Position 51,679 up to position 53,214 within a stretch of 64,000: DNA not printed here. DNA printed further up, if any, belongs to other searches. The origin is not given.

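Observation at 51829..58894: dTDP-sugar tailoring cassette predicting a C-methylated amino-6-deoxyhexose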

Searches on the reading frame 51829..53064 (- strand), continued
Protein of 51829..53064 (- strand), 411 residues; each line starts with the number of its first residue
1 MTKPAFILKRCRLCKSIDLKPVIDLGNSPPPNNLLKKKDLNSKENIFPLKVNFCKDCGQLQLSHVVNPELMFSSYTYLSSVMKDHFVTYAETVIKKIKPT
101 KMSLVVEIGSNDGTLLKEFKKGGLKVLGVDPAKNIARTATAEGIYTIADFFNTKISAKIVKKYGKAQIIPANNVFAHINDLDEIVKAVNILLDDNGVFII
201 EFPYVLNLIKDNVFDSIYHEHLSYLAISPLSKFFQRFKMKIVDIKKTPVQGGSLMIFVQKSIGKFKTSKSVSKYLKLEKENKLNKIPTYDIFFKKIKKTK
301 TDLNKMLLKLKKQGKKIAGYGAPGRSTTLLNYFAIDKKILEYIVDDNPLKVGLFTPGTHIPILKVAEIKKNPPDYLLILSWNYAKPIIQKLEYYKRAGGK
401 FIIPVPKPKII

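Call 80: search_protein_families(library=pfam, proteins=[P0367, P0415, P0469, P0489, P0368, P0490, P0366, P0372, P0375, P0380], max_evalue=0.00001)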
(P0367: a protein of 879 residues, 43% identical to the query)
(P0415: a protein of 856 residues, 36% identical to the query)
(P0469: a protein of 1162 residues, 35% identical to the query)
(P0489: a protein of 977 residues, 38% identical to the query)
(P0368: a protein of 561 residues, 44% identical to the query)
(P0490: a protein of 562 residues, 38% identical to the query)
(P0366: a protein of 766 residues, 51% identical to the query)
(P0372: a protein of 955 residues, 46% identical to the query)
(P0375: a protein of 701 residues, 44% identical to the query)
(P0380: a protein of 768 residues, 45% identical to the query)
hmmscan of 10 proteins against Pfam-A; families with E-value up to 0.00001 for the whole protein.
P0367 (879 aa): 10 families
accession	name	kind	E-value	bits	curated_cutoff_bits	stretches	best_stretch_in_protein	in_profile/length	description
PF08484.17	Methyltransf_14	-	1e-49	168.9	23.5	1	718-874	2-160/160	C-methyltransferase C-terminal domain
PF01370.27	Epimerase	-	9.7e-48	163.1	20.9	1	3-235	1-240/240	NAD dependent epimerase/dehydratase family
PF16363.11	GDP_Man_Dehyd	-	1.8e-47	162.9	27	1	4-301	1-332/332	GDP-mannose 4,6 dehydratase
PF08421.16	Methyltransf_13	-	1.3e-22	80.1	31.3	1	477-538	1-62/62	Putative zinc binding domain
PF13489.12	Methyltransf_23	-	4.2e-16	59.5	27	1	568-710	20-161/164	Methyltransferase domain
PF04321.23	RmlD_sub_bind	-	1.4e-13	51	27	1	1-178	1-158/287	RmlD substrate binding domain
PF02719.21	Polysacc_synt_2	-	2.4e-13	50.4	20.2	1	3-263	1-258/293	Polysaccharide biosynthesis protein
PF08242.18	Methyltransf_12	-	5e-11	43.6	30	1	575-667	1-98/98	Methyltransferase domain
PF01073.25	3Beta_HSD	-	1e-09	38.3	22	1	4-224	1-230/280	3-beta hydroxysteroid dehydrogenase/isomerase family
PF08241.18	Methyltransf_11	-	1.1e-08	36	21.2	1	575-669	1-95/95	Methyltransferase domain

P0415 (856 aa): 7 families
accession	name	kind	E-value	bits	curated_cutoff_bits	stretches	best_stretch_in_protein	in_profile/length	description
PF08484.17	Methyltransf_14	-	2.2e-39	135.3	23.5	1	695-844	2-156/160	C-methyltransferase C-terminal domain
PF01370.27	Epimerase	-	4.1e-21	75.9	20.9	1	6-232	1-227/240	NAD dependent epimerase/dehydratase family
PF01073.25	3Beta_HSD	-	4.8e-19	68.9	22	1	7-167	1-162/280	3-beta hydroxysteroid dehydrogenase/isomerase family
PF08421.16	Methyltransf_13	-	7.5e-17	61.7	31.3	1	456-515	1-62/62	Putative zinc binding domain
PF04321.23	RmlD_sub_bind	-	1.1e-16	61.2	27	1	5-252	2-224/287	RmlD substrate binding domain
PF13489.12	Methyltransf_23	-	8.4e-15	55.3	27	1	532-688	5-162/164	Methyltransferase domain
PF16363.11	GDP_Man_Dehyd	-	2.3e-07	31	27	1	8-254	2-261/332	GDP-mannose 4,6 dehydratase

P0469 (1162 aa): 9 families
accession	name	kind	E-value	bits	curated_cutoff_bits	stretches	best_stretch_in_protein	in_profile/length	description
PF08484.17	Methyltransf_14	-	4.8e-38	130.9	23.5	1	698-849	2-156/160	C-methyltransferase C-terminal domain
PF01370.27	Epimerase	-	1.2e-20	74.4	20.9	1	6-234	1-229/240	NAD dependent epimerase/dehydratase family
PF04724.18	Glyco_transf_17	-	5.5e-20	72.2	26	2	983-1109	147-273/348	Glycosyltransferase family 17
PF04321.23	RmlD_sub_bind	-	1.2e-16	61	27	1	5-249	2-222/287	RmlD substrate binding domain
PF08421.16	Methyltransf_13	-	2e-16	60.3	31.3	1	459-518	1-62/62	Putative zinc binding domain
PF13489.12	Methyltransf_23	-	2.5e-14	53.8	27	1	543-692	14-163/164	Methyltransferase domain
PF01073.25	3Beta_HSD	-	4.5e-14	52.6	22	1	7-167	1-162/280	3-beta hydroxysteroid dehydrogenase/isomerase family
PF16363.11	GDP_Man_Dehyd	-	4e-13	50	27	1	8-253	2-261/332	GDP-mannose 4,6 dehydratase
PF05368.20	NmrA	-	5.9e-06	26.5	27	0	2-89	1-81/298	NmrA-like family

P0489 (977 aa): 4 families
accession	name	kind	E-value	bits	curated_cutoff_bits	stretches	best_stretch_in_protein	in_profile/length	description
PF08484.17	Methyltransf_14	-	1.7e-34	119.3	23.5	1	576-710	2-147/160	C-methyltransferase C-terminal domain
PF05050.19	Methyltransf_21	-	2.8e-15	57.3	22.7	1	785-928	2-171/173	Methyltransferase FkbM domain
PF08421.16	Methyltransf_13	-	2.8e-15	56.7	31.3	1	327-386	1-62/62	Putative zinc binding domain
PF13489.12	Methyltransf_23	-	4.4e-15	56.2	27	1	426-567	20-160/164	Methyltransferase domain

P0368 (561 aa): 7 families
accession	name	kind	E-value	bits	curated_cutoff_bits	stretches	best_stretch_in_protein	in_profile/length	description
PF08484.17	Methyltransf_14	-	1.4e-48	165.2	23.5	1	395-556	1-160/160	C-methyltransferase C-terminal domain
PF08421.16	Methyltransf_13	-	8.2e-17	61.6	31.3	1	158-216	1-62/62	Putative zinc binding domain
PF13489.12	Methyltransf_23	-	3.2e-12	46.9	27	1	246-390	20-163/164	Methyltransferase domain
PF08242.18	Methyltransf_12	-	4.9e-09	37.2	30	1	253-344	1-97/98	Methyltransferase domain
PF08241.18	Methyltransf_11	-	3.3e-07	31.3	21.2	1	254-347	2-95/95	Methyltransferase domain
PF13649.12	Methyltransf_25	-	3.6e-06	28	27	0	252-343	1-97/97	Methyltransferase domain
PF07883.17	Cupin_2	-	4.5e-06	26.7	27.2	1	46-107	8-61/70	Cupin domain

P0490 (562 aa): 5 families
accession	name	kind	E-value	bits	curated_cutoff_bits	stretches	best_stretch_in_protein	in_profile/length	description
PF08484.17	Methyltransf_14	-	9.4e-55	185.2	23.5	1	400-555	2-158/160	C-methyltransferase C-terminal domain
PF08421.16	Methyltransf_13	-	1.2e-15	57.9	31.3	1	155-212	1-59/62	Putative zinc binding domain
PF13489.12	Methyltransf_23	-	2.2e-12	47.5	27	1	256-392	25-161/164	Methyltransferase domain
PF00908.23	dTDP_sugar_isom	-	3.5e-10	40.3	27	1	11-138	7-142/168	dTDP-4-dehydrorhamnose 3,5-epimerase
PF14667.12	Polysacc_synt_C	-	9.4e-07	29.4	28.7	1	20-136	2-110/111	Polysaccharide biosynthesis C-terminal domain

P0366 (766 aa): 10 families
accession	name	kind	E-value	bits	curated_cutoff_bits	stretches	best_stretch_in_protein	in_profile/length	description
PF08484.17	Methyltransf_14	-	4.6e-53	179.7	23.5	1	254-407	2-160/160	C-methyltransferase C-terminal domain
PF01370.27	Epimerase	-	8.6e-43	146.9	20.9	1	440-685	2-240/240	NAD dependent epimerase/dehydratase family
PF16363.11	GDP_Man_Dehyd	-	1.7e-33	117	27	1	440-753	1-331/332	GDP-mannose 4,6 dehydratase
PF08421.16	Methyltransf_13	-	2.6e-22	79.2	31.3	1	13-74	1-62/62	Putative zinc binding domain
PF13489.12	Methyltransf_23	-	2.2e-17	63.7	27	1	94-248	8-163/164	Methyltransferase domain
PF07993.18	NAD_binding_4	-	4.3e-11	42.9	20.1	1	510-627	89-210/258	Male sterility protein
PF01073.25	3Beta_HSD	-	6.5e-09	35.7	22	1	440-662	1-218/280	3-beta hydroxysteroid dehydrogenase/isomerase family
PF08241.18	Methyltransf_11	-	8.4e-09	36.4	21.2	1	111-205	1-95/95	Methyltransferase domain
PF08242.18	Methyltransf_12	-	9.3e-07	29.9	30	1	111-203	1-98/98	Methyltransferase domain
PF13649.12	Methyltransf_25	-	9.8e-06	26.6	27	0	110-201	1-97/97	Methyltransferase domain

P0372 (955 aa): 8 families
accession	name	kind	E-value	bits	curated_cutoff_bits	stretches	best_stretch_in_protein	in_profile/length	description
PF08484.17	Methyltransf_14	-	4.7e-53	179.7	23.5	1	247-406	1-160/160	C-methyltransferase C-terminal domain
PF13489.12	Methyltransf_23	-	1.8e-37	129.1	27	2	744-880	21-164/164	Methyltransferase domain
PF08421.16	Methyltransf_13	-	5.2e-22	78.2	31.3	1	7-68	1-62/62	Putative zinc binding domain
PF00535.33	Glycos_transf_2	-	6.2e-19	69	23.3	1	426-585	2-165/168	Glycosyl transferase family 2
PF08241.18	Methyltransf_11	-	4.9e-16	59.6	21.2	1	750-832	1-95/95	Methyltransferase domain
PF08242.18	Methyltransf_12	-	1.1e-14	55.3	30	1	105-197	1-98/98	Methyltransferase domain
PF13847.12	Methyltransf_31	-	3.4e-09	37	27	0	745-836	3-113/145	Methyltransferase domain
PF13649.12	Methyltransf_25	-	2.4e-08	35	27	0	750-828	2-97/97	Methyltransferase domain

P0375 (701 aa): 7 families
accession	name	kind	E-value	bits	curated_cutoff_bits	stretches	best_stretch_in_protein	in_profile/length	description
PF04321.23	RmlD_sub_bind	-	2.5e-64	217.6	27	1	2-277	4-281/287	RmlD substrate binding domain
PF08484.17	Methyltransf_14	-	7.2e-58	195.3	23.5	1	537-696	2-160/160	C-methyltransferase C-terminal domain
PF01370.27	Epimerase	-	2e-21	76.9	20.9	1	1-207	1-237/240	NAD dependent epimerase/dehydratase family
PF08421.16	Methyltransf_13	-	5.5e-17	62.1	31.3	1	296-357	1-62/62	Putative zinc binding domain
PF16363.11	GDP_Man_Dehyd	-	1.3e-08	35.2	27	1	35-160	55-187/332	GDP-mannose 4,6 dehydratase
PF13489.12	Methyltransf_23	-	1.6e-08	34.9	27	1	377-528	9-160/164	Methyltransferase domain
PF01073.25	3Beta_HSD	-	7.8e-08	32.1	22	1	3-154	2-179/280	3-beta hydroxysteroid dehydrogenase/isomerase family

P0380 (768 aa): 12 families
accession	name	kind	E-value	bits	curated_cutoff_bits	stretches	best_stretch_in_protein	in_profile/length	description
PF08484.17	Methyltransf_14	-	1.2e-56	191.4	23.5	1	606-763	2-160/160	C-methyltransferase C-terminal domain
PF01370.27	Epimerase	-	1.4e-42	146.2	20.9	1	31-274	1-240/240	NAD dependent epimerase/dehydratase family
PF16363.11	GDP_Man_Dehyd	-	1.2e-25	91.1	27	1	32-342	1-330/332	GDP-mannose 4,6 dehydratase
PF08421.16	Methyltransf_13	-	2.3e-21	76.2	31.3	1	365-426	1-62/62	Putative zinc binding domain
PF13489.12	Methyltransf_23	-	4.4e-17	62.7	27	1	443-598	6-161/164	Methyltransferase domain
PF01073.25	3Beta_HSD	-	3.1e-14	53.1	22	1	32-217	1-188/280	3-beta hydroxysteroid dehydrogenase/isomerase family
PF08242.18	Methyltransf_12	-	6.6e-11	43.2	30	1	463-555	1-98/98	Methyltransferase domain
PF08241.18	Methyltransf_11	-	2.1e-08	35.2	21.2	1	463-557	1-95/95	Methyltransferase domain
PF07993.18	NAD_binding_4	-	3.7e-08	33.3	20.1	1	81-230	74-229/258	Male sterility protein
PF02719.21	Polysacc_synt_2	-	4.4e-08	33.1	20.2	0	32-149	2-128/293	Polysaccharide biosynthesis protein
PF13847.12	Methyltransf_31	-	3.7e-07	30.4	27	1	462-561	7-113/145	Methyltransferase domain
PF13649.12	Methyltransf_25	-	5.3e-07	30.7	27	1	463-553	2-97/97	Methyltransferase domain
